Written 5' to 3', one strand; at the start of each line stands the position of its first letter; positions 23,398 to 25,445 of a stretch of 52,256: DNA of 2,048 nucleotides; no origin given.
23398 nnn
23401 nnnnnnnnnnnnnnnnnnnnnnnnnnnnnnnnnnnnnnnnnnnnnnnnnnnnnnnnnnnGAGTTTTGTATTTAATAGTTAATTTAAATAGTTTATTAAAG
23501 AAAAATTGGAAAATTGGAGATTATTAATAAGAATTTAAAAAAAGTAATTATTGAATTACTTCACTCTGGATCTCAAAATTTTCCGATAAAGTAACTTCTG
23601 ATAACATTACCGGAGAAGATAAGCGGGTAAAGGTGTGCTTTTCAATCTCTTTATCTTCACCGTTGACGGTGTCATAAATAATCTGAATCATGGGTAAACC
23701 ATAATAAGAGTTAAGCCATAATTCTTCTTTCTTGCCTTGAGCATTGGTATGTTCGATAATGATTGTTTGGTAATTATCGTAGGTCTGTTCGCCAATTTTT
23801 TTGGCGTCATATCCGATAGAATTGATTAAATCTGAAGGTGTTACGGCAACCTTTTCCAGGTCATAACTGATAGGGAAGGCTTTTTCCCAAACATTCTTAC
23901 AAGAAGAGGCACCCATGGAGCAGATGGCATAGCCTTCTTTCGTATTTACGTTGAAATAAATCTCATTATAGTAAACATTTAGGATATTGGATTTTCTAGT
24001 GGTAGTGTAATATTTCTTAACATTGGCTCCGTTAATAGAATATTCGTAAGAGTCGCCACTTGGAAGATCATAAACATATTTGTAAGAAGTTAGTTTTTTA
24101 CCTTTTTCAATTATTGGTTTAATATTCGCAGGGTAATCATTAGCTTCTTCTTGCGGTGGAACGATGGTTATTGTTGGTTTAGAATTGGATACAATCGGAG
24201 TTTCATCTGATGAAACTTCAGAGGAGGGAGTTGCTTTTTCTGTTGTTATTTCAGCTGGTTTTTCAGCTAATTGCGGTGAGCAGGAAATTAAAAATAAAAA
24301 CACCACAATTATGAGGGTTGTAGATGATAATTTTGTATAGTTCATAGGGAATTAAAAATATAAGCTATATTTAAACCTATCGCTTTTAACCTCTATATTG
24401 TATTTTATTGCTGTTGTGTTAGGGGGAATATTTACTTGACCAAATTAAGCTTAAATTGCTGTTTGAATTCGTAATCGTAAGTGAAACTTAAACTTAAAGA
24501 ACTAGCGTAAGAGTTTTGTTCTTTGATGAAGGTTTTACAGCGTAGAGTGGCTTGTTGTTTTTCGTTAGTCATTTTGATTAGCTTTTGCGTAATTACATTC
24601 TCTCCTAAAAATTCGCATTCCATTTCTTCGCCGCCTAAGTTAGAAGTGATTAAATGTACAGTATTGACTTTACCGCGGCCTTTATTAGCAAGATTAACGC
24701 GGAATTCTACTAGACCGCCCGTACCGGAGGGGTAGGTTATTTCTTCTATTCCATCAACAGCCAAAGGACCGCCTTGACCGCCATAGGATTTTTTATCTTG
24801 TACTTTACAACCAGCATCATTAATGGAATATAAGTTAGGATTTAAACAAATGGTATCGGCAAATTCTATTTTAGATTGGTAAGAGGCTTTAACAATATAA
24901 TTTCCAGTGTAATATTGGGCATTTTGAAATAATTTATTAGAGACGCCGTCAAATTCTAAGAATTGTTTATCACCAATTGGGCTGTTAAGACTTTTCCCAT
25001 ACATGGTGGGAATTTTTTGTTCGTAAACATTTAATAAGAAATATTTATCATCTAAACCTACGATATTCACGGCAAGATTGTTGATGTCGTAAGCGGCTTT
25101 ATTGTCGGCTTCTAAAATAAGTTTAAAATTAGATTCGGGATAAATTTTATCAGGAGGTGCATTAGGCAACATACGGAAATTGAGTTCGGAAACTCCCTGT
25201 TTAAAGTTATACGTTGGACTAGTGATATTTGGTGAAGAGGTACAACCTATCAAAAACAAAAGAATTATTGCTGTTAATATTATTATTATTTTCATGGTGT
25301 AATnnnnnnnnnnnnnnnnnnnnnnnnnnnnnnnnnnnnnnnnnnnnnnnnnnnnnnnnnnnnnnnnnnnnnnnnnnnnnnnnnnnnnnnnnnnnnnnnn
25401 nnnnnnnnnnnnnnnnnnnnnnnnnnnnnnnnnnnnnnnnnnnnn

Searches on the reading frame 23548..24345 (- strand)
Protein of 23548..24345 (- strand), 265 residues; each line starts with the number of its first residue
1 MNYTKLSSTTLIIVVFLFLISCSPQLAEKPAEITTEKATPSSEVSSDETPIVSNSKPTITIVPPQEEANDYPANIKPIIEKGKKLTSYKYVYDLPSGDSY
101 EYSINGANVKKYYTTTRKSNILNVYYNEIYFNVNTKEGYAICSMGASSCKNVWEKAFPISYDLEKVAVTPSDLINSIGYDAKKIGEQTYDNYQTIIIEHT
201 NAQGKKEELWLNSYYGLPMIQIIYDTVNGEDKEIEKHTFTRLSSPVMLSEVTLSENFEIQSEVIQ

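Call 3: search_protein_families(library=pfam, proteins=[window:23548-24345:-], max_evalue=1)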
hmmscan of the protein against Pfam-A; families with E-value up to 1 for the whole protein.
window:23548-24345:- (265 aa): 0 families

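Call 4: search_protein_families(library=ncbifam, proteins=[window:23548-24345:-], max_evalue=1)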
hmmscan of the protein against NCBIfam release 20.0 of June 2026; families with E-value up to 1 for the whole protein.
window:23548-24345:- (265 aa): 1 family
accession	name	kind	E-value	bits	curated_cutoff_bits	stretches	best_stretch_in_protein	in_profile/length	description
NF041057.1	Rcas_1661_fam_Se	equivalog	0.075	12.6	190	1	12-74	2-62/247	Rcas_1661 family thioredoxin-like (seleno)lipoprotein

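Call 83: search_protein_families(library=phrogs, proteins=[window:23548-24345:-], max_evalue=0.01)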
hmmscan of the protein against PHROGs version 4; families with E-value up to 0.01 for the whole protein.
window:23548-24345:- (265 aa): 0 families

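Call 84: search_protein_families(library=padloc, proteins=[window:23548-24345:-], max_evalue=0.01)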
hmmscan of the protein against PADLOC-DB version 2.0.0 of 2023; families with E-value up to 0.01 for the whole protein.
window:23548-24345:- (265 aa): 0 families

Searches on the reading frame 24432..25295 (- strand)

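Call 3: search_protein_families(library=pfam, proteins=[window:24432-25295:-], max_evalue=1)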
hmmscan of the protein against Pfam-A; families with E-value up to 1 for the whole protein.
window:24432-25295:- (287 aa): 1 family
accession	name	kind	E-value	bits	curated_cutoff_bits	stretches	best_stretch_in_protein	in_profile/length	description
PF20101.4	DUF6491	-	0.2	12.1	27.5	1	1-42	1-47/138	Family of unknown function (DUF6491)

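Call 4: search_protein_families(library=ncbifam, proteins=[window:24432-25295:-], max_evalue=1)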
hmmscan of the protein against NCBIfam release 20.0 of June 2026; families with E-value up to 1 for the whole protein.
window:24432-25295:- (287 aa): 0 families

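Call 83: search_protein_families(library=phrogs, proteins=[window:24432-25295:-], max_evalue=0.01)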
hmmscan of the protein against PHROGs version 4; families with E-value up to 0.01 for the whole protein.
window:24432-25295:- (287 aa): 1 family
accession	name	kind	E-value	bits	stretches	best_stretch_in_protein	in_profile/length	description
phrog_6360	-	unknown function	0.0051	18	0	5-23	4-22/122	-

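Call 84: search_protein_families(library=padloc, proteins=[window:24432-25295:-], max_evalue=0.01)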
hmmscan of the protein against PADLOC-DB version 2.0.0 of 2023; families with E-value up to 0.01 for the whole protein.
window:24432-25295:- (287 aa): 0 families
